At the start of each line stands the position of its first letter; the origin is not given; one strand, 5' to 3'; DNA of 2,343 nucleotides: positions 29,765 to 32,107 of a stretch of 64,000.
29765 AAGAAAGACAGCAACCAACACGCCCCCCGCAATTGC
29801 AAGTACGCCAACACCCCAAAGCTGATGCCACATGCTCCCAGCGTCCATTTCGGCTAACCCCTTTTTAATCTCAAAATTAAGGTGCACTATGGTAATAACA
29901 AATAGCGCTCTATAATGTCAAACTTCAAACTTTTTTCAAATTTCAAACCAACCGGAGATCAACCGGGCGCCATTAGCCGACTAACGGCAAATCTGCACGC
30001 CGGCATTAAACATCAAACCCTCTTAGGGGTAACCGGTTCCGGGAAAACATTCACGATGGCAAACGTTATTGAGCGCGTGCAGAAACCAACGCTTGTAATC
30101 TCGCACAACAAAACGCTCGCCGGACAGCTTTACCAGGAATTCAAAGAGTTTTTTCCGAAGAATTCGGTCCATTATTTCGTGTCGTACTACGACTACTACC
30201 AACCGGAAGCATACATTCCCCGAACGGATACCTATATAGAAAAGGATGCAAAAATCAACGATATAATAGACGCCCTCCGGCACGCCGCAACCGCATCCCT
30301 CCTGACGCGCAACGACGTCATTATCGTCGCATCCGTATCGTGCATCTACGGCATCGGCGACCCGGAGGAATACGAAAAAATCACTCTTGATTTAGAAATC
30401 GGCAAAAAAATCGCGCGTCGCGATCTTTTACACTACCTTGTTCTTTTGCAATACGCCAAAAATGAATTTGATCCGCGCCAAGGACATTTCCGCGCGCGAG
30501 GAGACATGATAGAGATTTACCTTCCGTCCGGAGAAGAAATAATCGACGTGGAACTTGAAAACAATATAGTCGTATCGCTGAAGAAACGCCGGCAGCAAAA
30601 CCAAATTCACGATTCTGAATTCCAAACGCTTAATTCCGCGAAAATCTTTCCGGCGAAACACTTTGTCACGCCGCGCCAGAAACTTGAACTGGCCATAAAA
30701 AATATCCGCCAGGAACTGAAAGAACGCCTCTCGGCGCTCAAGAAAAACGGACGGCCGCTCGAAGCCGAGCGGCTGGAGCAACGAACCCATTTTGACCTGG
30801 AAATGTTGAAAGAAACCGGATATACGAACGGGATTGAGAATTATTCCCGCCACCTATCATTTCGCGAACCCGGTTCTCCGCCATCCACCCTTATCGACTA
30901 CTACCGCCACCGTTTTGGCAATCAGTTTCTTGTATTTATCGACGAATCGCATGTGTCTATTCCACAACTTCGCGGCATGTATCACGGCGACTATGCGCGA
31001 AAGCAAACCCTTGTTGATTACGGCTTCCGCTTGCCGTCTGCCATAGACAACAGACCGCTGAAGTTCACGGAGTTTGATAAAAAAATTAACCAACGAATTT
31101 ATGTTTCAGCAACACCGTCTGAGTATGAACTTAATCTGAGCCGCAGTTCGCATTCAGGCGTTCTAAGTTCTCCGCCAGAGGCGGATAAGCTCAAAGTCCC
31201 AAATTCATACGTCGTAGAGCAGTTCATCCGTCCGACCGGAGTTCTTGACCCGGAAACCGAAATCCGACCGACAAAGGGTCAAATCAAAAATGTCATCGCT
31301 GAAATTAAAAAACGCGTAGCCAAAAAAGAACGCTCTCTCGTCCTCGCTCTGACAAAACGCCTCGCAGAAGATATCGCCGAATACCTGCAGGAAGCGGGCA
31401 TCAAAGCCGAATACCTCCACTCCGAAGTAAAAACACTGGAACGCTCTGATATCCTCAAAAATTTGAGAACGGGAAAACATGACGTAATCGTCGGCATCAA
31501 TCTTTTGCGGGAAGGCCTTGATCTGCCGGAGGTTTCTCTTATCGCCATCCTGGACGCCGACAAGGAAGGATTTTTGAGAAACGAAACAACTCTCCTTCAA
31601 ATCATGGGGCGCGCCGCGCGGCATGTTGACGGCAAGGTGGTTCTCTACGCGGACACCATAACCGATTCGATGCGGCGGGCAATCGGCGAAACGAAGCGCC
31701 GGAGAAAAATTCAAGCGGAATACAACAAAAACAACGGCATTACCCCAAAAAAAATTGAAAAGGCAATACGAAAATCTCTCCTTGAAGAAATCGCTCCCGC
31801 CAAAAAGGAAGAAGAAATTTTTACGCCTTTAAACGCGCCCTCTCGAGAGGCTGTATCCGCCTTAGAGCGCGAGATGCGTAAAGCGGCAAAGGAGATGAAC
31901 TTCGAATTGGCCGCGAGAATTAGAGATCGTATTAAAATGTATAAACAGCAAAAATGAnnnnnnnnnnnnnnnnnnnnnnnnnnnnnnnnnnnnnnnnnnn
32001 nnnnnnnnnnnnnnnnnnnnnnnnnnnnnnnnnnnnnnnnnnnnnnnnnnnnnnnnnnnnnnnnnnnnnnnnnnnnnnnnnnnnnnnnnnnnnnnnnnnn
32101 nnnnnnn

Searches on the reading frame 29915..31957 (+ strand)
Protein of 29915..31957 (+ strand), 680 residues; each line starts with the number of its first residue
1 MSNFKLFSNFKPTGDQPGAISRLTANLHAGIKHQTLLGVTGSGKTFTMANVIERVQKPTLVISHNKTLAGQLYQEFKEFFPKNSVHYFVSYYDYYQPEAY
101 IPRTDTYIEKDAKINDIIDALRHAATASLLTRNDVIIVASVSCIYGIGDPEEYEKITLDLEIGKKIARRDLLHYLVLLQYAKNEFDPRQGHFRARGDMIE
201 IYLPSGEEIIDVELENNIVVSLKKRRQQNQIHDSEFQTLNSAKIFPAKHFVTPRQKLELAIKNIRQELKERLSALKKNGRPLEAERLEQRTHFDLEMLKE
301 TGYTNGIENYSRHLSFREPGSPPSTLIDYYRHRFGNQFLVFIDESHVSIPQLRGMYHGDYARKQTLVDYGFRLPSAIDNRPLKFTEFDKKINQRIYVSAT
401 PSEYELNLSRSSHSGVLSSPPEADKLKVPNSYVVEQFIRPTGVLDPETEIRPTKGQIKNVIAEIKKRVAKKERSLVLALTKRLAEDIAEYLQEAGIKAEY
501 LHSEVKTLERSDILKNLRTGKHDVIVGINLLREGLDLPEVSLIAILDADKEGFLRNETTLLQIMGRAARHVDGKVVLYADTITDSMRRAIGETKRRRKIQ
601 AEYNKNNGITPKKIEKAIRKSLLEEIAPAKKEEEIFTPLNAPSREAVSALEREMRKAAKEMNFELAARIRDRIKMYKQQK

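Call 39: search_protein_families(library=pfam, proteins=[window:29915-31957:+], max_evalue=0.0001)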
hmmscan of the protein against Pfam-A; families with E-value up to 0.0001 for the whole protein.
window:29915-31957:+ (680 aa): 6 families
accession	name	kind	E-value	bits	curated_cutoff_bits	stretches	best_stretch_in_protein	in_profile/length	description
PF12344.14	UvrB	-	1.4e-21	76.5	27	1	577-619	1-43/43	Ultra-violet resistance protein B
PF00271.37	Helicase_C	-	1.3e-19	70.9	23.5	1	461-570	7-109/110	Helicase conserved C-terminal domain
PF17757.6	UvrB_inter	-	6.9e-16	58.6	22.9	1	158-250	1-91/91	UvrB interaction domain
PF04851.21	ResIII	-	1.4e-11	45.1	22.5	1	11-85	3-82/164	Type III restriction enzyme, res subunit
PF02151.25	UVR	-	3.8e-09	36.4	21.5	1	647-679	4-36/36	UvrB/uvrC motif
PF00270.35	DEAD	-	2e-08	34.6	26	0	34-118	17-109/167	DEAD/DEAH box helicase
